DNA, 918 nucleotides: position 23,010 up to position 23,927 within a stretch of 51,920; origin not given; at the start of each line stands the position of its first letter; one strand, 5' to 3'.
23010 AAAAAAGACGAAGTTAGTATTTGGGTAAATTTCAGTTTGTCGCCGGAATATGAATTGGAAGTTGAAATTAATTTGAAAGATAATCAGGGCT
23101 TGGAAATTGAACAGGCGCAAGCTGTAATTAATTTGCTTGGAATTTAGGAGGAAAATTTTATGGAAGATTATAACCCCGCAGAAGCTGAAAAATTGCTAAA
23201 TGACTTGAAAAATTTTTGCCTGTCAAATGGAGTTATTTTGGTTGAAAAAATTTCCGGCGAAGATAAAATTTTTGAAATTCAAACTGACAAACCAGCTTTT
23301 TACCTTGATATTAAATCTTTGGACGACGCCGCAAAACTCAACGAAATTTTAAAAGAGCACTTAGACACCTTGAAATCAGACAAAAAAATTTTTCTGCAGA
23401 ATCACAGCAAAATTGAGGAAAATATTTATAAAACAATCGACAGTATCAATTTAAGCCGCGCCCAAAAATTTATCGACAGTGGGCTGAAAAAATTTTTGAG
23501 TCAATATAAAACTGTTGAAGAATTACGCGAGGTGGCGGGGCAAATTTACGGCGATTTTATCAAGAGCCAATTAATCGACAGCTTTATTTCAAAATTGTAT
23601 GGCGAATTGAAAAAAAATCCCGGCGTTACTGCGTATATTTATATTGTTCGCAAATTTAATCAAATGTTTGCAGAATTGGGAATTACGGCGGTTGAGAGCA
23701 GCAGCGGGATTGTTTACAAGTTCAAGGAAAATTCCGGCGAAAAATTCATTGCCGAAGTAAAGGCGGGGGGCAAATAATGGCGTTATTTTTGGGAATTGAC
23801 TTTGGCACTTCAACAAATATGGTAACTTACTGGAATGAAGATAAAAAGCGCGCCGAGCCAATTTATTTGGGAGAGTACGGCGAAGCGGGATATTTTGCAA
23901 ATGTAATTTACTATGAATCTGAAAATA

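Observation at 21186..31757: Nine-gene operon of four divergent lidless Hsp70 paralogues, each followed by a partner gene, ending in an AAA+ ATPase: candidate undescribed Hsp70-centred system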

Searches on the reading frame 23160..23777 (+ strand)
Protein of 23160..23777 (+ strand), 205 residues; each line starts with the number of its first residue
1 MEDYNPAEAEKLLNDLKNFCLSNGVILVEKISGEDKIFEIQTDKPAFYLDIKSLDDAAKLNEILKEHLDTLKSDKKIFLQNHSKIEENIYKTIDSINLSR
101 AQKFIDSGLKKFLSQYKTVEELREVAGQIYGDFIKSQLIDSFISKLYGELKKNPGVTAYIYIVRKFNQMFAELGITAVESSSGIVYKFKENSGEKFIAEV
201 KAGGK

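Call 4: search_protein_families(library=pfam, proteins=[window:23160-23777:+], max_evalue=0.01)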
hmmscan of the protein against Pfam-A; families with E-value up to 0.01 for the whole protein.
window:23160-23777:+ (205 aa): 1 family
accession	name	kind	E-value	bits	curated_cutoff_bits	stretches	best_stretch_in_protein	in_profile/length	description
PF00481.26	PP2C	-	0.0061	16.7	20.3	1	61-174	9-120/255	Protein phosphatase 2C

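Call 5: search_protein_families(library=padloc, proteins=[window:23160-23777:+], max_evalue=0.01)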
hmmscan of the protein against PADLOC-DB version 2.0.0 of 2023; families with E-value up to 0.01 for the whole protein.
window:23160-23777:+ (205 aa): 1 family
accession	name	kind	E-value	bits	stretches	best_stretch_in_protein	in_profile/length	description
PDLC00723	Effector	-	0.00041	18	0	97-146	231-281/302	4TM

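Call 6: search_protein_families(library=ncbifam, proteins=[window:23160-23777:+], max_evalue=0.01)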
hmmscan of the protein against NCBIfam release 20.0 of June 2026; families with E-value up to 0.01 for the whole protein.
window:23160-23777:+ (205 aa): 0 families

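Call 29: search_solved_structures(query=A3, max_evalue=10, show_alignments=2)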
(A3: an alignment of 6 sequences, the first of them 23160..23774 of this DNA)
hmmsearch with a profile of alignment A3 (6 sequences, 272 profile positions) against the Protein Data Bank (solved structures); distinct sequences matched with E-value up to 10: 14.
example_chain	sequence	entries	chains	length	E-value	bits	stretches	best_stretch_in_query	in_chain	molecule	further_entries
8qae_A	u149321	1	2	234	0.019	17.5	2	68-147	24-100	sc-apCC-6-SLLA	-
2xrh_A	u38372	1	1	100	0.06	15.9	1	66-133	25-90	PROTEIN HP0721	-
5z62_E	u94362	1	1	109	0.15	14.5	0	174-199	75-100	Cytochrome c oxidase subunit 5A, mitochondrial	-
9i6f_E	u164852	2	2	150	0.45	13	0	174-199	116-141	Cytochrome c oxidase subunit 5A, mitochondrial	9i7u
6gvw_A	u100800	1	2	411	0.54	12.7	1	54-145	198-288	BRCA1-A complex subunit Abraxas 1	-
6fn6_A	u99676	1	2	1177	0.94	11.9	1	171-241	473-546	Fatty acid synthase 1, isoform A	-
7ry7_A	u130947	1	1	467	1.1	11.7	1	67-108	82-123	Plasmepsin X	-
8zo8_5A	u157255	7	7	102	1.4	11.3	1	174-199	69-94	Cytochrome c oxidase subunit 5A, mitochondrial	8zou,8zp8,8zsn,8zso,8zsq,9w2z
8d4t_R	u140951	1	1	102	1.4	11.3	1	174-199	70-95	Cytochrome c oxidase subunit 5A, mitochondrial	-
7w3e_E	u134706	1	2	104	1.5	11.3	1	174-199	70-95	Cytochrome c oxidase subunit 5A, mitochondrial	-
5b1b_E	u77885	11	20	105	1.5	11.3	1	174-199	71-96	Cytochrome c oxidase subunit 5A, mitochondrial | COMPLEX IV COX5A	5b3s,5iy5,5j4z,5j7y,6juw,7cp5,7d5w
1occ_E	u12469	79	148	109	1.7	11.1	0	174-199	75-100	CYTOCHROME C OXIDASE | Cytochrome c oxidase polypeptide Va | CYTOCHROME C OXIDASE SUBUNIT 5A, MITOCHONDRIAL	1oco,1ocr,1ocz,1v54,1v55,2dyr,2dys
4o9b_A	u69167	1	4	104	2.1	10.7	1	67-147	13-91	Stromal interaction molecule 1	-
6yel_A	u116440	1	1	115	2.9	10.3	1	67-147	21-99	Stromal interaction molecule 1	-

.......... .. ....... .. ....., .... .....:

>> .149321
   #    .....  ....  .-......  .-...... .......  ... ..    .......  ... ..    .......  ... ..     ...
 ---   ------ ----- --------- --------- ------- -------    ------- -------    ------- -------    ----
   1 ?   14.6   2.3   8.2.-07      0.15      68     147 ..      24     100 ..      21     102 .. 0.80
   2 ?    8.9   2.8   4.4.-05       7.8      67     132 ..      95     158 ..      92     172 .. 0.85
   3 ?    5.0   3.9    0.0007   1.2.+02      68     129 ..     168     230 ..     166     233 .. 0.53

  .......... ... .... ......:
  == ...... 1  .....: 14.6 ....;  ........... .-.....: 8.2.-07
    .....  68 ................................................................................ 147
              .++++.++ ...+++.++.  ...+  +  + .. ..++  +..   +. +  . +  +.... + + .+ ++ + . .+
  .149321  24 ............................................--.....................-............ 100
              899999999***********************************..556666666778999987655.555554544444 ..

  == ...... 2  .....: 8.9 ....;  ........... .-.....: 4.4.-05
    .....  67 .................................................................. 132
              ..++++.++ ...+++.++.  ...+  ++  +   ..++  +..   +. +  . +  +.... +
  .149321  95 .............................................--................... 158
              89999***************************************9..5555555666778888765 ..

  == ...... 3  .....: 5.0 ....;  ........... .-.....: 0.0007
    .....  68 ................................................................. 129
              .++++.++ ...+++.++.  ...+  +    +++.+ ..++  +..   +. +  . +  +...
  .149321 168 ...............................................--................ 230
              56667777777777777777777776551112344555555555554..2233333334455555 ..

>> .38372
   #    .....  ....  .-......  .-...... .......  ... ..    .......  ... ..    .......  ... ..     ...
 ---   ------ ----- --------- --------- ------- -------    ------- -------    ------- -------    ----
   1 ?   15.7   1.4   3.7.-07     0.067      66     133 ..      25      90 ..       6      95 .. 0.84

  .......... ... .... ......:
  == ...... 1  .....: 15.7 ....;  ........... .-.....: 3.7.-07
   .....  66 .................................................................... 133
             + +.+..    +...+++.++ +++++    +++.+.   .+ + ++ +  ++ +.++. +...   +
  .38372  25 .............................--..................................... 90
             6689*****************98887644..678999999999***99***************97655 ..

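Call 31: search_protein_families(library=pfam, alignment_id=A3, max_evalue=10)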
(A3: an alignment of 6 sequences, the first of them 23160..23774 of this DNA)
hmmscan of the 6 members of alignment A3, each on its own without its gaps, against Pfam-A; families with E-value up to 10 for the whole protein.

A. member 1, window:23160-23774:+ (205 aa): 4 families
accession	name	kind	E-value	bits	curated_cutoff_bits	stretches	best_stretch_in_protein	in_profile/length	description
PF00481.26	PP2C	-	0.0061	16.7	20.3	1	61-174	9-120/255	Protein phosphatase 2C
PF25101.1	Spectrin_7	-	0.045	14.5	27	1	39-123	14-93/99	Animal spectrin repeats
PF25483.1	DUF7906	-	0.06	13.6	27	1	62-188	20-131/215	Domain of unknown function (DUF7906)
PF20669.3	Exo70_N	-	0.095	13.4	23.9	1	150-189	26-63/83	Exocyst complex component Exo70 N-terminal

B. families by the number of members that match (of 6 scanned): 43 families (the first 25 are shown)
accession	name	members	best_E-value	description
PF00481.26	PP2C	2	0.0061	Protein phosphatase 2C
PF00804.31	Syntaxin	2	0.023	Syntaxin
PF25483.1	DUF7906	2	0.06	Domain of unknown function (DUF7906)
PF20669.3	Exo70_N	2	0.073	Exocyst complex component Exo70 N-terminal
PF02520.22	ANIS5_cation-bd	1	0.0028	SXP/RAL-2 family protein Ani s 5-like, metal-binding domain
PF16526.10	CLZ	1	0.0077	C-terminal leucine zipper domain of cyclic nucleotide-gated channels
PF01025.24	GrpE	1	0.009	GrpE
PF21987.2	YajR_YAM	1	0.014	YajR YAM domain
PF11997.14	DUF3492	1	0.018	Domain of unknown function (DUF3492)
PF14551.11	MCM_N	1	0.022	MCM N-terminal domain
PF07295.17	DUF1451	1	0.026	Zinc-ribbon containing domain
PF16043.11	DUF4795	1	0.03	Domain of unknown function (DUF4795)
PF00748.24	Calpain_inhib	1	0.031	Calpain inhibitor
PF25101.1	Spectrin_7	1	0.045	Animal spectrin repeats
PF25557.1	GAUT_1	1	0.05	Galacturonosyltransferase domain 1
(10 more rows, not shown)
